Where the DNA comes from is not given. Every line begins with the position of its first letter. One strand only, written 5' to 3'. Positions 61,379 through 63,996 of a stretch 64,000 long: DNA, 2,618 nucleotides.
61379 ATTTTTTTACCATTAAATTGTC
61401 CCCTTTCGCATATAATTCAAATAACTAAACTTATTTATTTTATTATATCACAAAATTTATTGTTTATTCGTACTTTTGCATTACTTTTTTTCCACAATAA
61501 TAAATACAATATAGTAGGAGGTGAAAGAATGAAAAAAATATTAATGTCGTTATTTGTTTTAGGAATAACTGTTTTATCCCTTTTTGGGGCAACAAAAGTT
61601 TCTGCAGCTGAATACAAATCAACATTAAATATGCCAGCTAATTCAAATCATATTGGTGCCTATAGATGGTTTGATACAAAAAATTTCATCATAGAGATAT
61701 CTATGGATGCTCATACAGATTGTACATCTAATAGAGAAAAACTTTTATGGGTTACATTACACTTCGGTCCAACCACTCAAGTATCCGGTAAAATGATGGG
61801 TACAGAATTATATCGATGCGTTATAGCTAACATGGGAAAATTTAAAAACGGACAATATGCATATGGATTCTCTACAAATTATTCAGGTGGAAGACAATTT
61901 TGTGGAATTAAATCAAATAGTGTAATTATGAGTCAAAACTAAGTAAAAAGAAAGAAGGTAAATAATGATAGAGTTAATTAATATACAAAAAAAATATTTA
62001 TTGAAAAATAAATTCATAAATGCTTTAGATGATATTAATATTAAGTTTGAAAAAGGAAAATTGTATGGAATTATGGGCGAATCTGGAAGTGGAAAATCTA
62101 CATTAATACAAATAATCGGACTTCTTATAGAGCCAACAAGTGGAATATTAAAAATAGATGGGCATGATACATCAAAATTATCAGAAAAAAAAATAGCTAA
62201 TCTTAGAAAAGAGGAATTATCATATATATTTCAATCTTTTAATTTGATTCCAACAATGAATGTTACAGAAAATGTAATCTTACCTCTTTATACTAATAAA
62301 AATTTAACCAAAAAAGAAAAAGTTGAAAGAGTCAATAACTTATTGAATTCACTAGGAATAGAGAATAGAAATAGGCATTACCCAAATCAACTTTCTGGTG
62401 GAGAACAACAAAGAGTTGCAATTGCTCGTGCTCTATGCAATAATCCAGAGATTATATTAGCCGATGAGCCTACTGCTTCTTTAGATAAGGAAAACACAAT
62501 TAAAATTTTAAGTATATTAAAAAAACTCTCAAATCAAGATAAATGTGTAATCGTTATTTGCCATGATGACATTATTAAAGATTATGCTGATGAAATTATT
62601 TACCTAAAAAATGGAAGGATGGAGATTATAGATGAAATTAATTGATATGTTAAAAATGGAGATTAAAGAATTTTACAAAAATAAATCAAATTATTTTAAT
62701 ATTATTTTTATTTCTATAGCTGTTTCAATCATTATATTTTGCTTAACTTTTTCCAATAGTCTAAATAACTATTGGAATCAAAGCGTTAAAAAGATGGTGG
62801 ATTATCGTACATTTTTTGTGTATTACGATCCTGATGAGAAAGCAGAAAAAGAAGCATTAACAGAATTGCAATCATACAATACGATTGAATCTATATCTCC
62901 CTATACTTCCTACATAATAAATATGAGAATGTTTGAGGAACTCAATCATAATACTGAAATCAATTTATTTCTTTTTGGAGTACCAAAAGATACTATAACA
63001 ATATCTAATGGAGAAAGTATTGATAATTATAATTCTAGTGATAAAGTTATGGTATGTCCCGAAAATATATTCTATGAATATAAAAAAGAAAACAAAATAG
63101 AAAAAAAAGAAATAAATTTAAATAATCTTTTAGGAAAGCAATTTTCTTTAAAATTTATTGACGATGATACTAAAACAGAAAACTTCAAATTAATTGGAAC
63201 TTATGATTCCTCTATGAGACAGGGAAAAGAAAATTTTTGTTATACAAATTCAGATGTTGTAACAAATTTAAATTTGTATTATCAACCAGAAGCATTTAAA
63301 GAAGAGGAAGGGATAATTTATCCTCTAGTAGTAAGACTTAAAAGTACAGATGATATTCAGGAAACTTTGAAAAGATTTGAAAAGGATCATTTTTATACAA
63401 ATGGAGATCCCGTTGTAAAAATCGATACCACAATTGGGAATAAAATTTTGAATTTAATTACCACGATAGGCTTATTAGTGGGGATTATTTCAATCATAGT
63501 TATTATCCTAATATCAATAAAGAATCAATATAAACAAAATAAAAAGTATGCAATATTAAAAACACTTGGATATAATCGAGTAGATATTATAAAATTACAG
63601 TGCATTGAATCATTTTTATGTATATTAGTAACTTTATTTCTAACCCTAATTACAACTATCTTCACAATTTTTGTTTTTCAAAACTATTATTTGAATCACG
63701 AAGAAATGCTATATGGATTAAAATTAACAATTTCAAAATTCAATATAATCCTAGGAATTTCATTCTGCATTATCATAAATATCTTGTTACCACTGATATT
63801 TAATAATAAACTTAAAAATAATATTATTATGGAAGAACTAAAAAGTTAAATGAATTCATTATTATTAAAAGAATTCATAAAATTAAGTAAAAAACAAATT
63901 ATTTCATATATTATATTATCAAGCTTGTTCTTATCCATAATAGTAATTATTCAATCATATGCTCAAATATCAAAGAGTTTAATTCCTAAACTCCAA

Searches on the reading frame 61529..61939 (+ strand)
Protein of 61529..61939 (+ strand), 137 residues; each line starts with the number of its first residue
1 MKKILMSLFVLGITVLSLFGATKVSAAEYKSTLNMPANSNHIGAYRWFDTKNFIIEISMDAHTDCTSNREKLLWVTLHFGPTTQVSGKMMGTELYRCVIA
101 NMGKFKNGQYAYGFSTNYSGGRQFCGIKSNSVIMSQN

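Call 64: search_protein_families(library=pfam, proteins=[window:61529-61939:+], max_evalue=0.01)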
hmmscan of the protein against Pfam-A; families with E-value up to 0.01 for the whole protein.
window:61529-61939:+ (137 aa): 0 families

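Call 65: search_protein_families(library=ncbifam, proteins=[window:61529-61939:+], max_evalue=0.01)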
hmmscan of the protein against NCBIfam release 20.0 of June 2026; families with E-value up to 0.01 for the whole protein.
window:61529-61939:+ (137 aa): 0 families

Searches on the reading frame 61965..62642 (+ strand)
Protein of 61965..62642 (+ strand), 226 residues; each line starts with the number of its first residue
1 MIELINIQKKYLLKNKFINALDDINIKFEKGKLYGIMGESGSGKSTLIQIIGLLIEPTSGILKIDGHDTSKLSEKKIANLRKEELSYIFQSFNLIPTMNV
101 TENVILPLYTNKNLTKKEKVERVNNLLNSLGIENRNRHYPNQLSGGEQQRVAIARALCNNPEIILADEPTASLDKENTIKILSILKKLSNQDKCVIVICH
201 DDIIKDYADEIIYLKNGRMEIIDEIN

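Call 65: search_protein_families(library=ncbifam, proteins=[window:61965-62642:+], max_evalue=0.01)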
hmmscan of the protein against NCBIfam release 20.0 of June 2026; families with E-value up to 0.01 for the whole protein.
window:61965-62642:+ (226 aa): 196 families (the best 25 are shown)
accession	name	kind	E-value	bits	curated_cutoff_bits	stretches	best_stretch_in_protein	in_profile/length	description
NF038007.1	ABC_ATP_DarD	equivalog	1.3e-66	224.2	375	1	1-219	1-218/218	darobactin export ABC transporter ATP-binding protein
TIGR03608.1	L_ocin_972_ABC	subfamily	4.8e-63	212.3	254.85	1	5-214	2-206/206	putative bacteriocin export ABC transporter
TIGR02673.1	FtsE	equivalog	2.9e-60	203.6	264.85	1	1-217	1-213/214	cell division ATP-binding protein FtsE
TIGR02211.1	LolD_lipo_ex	equivalog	1.3e-59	201.4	307.75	1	1-219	1-219/221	lipoprotein-releasing ABC transporter ATP-binding protein LolD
NF007826.0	PRK10535.1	equivalog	8.8e-59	199.4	966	1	2-219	5-221/648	macrolide ABC transporter ATP-binding protein/permease MacB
TIGR02982.1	heterocyst_DevA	subfamily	2e-54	184.5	295.8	1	7-219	7-219/220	ABC exporter ATP-binding subunit, DevA family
TIGR02315.1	ABC_phnC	equivalog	1.3e-53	181.9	266.1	1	1-219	1-224/243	phosphonate ABC transporter ATP-binding protein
TIGR02314.1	ABC_MetN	equivalog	1.7e-51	175.3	499.7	1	1-219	1-219/343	methionine ABC transporter ATP-binding protein MetN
NF008639.0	PRK11629.1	equivalog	2.3e-49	167.9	360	1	4-219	9-224/234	lipoprotein-releasing ABC transporter ATP-binding protein LolD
TIGR01186.1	proV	subfamily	1.8e-47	162.2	326.6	1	20-219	8-208/363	betaine/proline/choline family ABC transporter ATP-binding protein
NF007879.0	PRK10584.1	equivalog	1.9e-47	161.9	336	1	2-219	7-224/228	putative ABC transporter ATP-binding protein YbbA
NF008338.0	PRK11124.1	equivalog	2.4e-47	161.5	369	1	19-219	16-219/242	arginine ABC transporter ATP-binding protein ArtP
NF040933.2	ABC_arch_GlcV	equivalog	3.9e-47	160.8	450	1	2-223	3-224/357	glucose ABC transporter ATP-binding protein GlcV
NF007027.0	PRK09493.1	equivalog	1.4e-45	155.5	379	1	1-219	1-214/240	glutamine ABC transporter ATP-binding protein GlnQ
NF008428.0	PRK11264.1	equivalog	9.5e-45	152.8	406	1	5-219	7-222/250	L-cystine ABC transporter ATP-binding protein TcyN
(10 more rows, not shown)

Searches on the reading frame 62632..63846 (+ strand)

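Call 65: search_protein_families(library=ncbifam, proteins=[window:62632-63846:+], max_evalue=0.01)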
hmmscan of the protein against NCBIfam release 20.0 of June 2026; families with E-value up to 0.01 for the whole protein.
window:62632-63846:+ (405 aa): 1 family
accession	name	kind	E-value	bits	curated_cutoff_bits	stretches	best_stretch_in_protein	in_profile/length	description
NF007826.0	PRK10535.1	equivalog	0.0017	16.7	966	1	245-352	494-601/648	macrolide ABC transporter ATP-binding protein/permease MacB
